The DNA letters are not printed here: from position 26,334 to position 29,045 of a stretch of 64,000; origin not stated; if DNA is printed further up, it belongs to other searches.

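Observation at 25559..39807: Two glycyl-radical-enzyme operons wired to a sugar ABC importer and to an aldehyde:ferredoxin oxidoreductase, with no microcompartment genes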

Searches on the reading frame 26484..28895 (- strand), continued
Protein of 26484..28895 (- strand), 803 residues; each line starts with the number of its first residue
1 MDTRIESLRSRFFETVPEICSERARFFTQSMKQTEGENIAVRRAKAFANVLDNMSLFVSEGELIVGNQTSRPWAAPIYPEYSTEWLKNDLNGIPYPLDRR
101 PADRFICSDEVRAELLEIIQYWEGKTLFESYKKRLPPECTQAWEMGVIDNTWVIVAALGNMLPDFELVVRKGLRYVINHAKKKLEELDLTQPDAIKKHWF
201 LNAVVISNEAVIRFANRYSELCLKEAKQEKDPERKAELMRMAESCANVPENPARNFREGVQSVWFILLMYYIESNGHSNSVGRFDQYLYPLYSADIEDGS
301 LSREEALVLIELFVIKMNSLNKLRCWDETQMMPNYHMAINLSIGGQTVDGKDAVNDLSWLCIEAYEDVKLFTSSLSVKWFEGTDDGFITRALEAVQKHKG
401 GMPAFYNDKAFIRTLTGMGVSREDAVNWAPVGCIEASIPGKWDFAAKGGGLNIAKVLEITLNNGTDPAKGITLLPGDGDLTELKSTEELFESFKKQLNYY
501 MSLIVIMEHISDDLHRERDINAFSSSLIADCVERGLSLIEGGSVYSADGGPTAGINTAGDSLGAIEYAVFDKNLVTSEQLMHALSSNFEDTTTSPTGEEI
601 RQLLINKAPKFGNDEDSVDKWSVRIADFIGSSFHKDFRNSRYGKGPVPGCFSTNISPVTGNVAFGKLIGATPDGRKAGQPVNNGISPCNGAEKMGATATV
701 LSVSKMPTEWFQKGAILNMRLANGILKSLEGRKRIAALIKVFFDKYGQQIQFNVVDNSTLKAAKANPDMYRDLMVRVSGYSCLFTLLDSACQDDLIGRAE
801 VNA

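Call 25: search_solved_structures(query=window:26484-28895:-, max_evalue=1e-140, show_alignments=5)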
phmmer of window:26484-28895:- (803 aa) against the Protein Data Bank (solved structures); distinct sequences matched with E-value up to 1e-140: 6.
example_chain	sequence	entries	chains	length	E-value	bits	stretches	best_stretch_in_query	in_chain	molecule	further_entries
1r8w_A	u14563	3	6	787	1.2e-160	539.6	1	4-800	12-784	glycerol dehydratase | B12-independent glycerol dehydratase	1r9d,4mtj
5i2a_A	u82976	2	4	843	5.6e-157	527.4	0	3-602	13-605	Diol-dehydratase | Diol dehydratase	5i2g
9rco_A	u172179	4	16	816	2.4e-154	518.7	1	4-800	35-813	Glycyl radical protein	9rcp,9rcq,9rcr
6xs4_A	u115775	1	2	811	2.1e-147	495.8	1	16-800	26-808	Formate C-acetyltransferase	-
8id7_A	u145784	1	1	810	3.6e-143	481.8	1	15-800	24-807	Probable dehydratase YbiW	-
8yjn_A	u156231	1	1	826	3.9e-143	481.7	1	15-800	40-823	Probable dehydratase YbiW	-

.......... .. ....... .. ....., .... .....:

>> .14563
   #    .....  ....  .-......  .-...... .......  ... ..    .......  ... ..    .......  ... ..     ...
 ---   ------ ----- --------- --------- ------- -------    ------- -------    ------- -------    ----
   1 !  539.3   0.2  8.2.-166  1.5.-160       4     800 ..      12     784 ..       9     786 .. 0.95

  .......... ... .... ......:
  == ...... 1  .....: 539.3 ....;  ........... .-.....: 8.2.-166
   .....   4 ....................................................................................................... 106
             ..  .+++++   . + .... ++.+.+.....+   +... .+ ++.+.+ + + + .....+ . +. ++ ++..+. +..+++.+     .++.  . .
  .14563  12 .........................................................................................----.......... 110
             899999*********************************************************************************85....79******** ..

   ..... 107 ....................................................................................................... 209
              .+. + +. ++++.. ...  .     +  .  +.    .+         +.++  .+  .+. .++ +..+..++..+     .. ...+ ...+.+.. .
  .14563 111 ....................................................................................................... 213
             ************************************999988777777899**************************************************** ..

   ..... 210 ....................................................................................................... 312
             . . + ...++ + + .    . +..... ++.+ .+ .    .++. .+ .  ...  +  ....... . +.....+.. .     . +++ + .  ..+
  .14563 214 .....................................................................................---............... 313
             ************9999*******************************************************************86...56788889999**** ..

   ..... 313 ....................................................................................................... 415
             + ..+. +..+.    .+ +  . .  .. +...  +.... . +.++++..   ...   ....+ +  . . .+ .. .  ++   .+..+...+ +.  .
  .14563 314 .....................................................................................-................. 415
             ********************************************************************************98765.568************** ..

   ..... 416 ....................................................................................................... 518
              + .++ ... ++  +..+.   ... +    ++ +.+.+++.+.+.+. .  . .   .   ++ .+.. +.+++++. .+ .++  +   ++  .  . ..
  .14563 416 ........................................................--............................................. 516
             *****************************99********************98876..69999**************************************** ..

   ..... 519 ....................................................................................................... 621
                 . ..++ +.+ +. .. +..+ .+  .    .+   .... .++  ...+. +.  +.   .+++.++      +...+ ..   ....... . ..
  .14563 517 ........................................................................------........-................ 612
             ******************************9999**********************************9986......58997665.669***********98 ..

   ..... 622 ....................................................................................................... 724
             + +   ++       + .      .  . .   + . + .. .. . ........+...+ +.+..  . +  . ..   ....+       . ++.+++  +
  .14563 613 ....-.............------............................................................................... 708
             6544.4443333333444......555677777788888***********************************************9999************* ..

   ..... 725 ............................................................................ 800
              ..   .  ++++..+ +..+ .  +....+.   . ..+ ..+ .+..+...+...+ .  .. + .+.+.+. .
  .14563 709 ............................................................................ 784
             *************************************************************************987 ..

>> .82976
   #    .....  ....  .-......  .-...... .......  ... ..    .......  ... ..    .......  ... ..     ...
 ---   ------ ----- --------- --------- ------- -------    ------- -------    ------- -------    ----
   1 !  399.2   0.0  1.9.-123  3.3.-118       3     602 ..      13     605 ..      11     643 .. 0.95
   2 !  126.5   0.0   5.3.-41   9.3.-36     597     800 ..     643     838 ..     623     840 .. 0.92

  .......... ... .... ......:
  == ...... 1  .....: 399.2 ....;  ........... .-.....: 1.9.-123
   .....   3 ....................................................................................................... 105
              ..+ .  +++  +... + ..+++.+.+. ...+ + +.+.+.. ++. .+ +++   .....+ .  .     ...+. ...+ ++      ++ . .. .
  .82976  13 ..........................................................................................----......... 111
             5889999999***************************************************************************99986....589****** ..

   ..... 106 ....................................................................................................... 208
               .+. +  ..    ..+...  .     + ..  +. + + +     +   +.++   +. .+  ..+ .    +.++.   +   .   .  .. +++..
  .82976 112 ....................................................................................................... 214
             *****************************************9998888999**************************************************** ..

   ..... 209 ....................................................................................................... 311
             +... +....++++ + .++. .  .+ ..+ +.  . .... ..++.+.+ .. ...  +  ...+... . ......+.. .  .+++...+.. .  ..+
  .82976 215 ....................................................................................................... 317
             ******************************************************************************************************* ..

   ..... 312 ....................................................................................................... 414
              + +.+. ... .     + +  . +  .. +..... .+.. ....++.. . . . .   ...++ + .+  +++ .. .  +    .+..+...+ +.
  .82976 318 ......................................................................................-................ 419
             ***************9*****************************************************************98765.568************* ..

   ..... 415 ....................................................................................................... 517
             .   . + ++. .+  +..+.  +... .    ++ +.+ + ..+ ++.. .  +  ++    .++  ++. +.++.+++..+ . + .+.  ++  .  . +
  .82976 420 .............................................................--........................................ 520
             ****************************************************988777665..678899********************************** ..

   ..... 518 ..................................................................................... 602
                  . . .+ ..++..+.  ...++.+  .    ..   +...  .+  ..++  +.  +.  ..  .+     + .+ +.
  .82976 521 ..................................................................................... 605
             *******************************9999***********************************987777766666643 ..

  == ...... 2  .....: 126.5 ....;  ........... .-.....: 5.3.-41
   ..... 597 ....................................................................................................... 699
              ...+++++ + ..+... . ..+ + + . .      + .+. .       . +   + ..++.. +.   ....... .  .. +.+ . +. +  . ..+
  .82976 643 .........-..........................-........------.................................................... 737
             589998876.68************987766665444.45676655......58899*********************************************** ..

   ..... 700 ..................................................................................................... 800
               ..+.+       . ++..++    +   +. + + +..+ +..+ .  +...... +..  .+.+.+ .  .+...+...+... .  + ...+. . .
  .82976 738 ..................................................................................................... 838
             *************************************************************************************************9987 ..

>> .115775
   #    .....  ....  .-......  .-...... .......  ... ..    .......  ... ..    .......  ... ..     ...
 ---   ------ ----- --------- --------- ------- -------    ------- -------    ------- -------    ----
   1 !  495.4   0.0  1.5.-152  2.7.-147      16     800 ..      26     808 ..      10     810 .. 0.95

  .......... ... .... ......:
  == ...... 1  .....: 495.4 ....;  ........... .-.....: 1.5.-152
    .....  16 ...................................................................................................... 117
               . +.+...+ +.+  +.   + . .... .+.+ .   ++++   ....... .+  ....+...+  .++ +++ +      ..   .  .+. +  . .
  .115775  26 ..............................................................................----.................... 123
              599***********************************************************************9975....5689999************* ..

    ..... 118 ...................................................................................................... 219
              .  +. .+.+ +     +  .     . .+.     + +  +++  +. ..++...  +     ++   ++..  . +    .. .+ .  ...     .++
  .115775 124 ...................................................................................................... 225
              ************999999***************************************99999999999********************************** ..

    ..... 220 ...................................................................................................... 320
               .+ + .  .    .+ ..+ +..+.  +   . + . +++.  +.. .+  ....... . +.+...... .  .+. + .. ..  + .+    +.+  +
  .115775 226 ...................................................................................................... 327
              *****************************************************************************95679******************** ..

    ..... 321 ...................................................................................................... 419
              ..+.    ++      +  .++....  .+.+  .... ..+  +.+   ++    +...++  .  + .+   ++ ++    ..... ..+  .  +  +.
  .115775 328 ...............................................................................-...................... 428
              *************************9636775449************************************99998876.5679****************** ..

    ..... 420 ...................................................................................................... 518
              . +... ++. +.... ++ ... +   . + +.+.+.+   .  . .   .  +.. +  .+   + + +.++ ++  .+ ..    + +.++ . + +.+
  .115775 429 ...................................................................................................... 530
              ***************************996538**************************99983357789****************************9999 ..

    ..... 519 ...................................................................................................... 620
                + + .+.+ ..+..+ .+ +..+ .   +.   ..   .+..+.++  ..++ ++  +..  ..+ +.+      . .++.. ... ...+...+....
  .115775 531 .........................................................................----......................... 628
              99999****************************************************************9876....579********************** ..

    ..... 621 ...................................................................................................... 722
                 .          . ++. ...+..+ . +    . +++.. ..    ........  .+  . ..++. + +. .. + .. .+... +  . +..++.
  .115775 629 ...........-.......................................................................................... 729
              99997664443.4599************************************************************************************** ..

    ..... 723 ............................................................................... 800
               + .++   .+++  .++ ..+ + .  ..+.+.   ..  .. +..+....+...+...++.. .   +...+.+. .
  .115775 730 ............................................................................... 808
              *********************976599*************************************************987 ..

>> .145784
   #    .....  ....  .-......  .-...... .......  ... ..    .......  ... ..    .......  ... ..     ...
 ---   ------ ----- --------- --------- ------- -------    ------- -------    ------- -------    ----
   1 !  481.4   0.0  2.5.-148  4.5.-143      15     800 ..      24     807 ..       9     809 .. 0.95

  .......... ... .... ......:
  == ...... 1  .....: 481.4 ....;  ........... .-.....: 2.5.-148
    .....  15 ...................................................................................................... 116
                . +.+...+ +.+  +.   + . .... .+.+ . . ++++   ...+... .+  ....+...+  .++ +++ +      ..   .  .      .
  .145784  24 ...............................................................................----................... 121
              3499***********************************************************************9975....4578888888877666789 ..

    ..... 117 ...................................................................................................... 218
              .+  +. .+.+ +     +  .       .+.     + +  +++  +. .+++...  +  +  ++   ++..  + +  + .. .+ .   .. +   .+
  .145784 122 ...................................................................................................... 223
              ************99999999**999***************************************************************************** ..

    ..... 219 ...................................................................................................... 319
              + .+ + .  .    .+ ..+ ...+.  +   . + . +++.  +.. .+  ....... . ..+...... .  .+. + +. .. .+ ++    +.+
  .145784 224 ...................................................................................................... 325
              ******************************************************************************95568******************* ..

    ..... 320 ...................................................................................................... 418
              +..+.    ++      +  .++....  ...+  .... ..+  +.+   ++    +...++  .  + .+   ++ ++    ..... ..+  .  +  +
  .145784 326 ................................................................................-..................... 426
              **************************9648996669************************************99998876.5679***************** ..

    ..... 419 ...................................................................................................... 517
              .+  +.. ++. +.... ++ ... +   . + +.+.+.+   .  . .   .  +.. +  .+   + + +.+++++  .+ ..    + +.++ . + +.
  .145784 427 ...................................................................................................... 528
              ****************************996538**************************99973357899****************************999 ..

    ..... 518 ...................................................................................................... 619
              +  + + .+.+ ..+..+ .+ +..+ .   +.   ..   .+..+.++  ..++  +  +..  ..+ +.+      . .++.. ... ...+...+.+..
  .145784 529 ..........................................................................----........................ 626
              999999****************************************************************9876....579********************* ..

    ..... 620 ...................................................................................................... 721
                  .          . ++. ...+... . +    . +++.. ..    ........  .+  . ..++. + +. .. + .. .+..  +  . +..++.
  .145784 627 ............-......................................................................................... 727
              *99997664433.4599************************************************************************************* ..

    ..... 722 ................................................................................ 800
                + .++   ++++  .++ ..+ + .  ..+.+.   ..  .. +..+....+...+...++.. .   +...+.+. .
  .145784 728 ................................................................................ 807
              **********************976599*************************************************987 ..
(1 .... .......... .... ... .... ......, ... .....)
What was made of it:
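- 26484..28895 (-): GRE1, an 803-aa glycyl radical enzyme of an uncharacterised family. It shares the RYG(K/R)GP insertion and a GKW-type Cys loop with YbiW (call 25).
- GRE1 shares the RYG(K/R)GP insertion and Cys-loop shape with YbiW (call 25). GRE1 lacks the His general acid that both GD/PD and YbiW have (call 25), so its leaving-group chemistry is unclear. The His present in YbiW is Asn in GRE1 (call 25).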
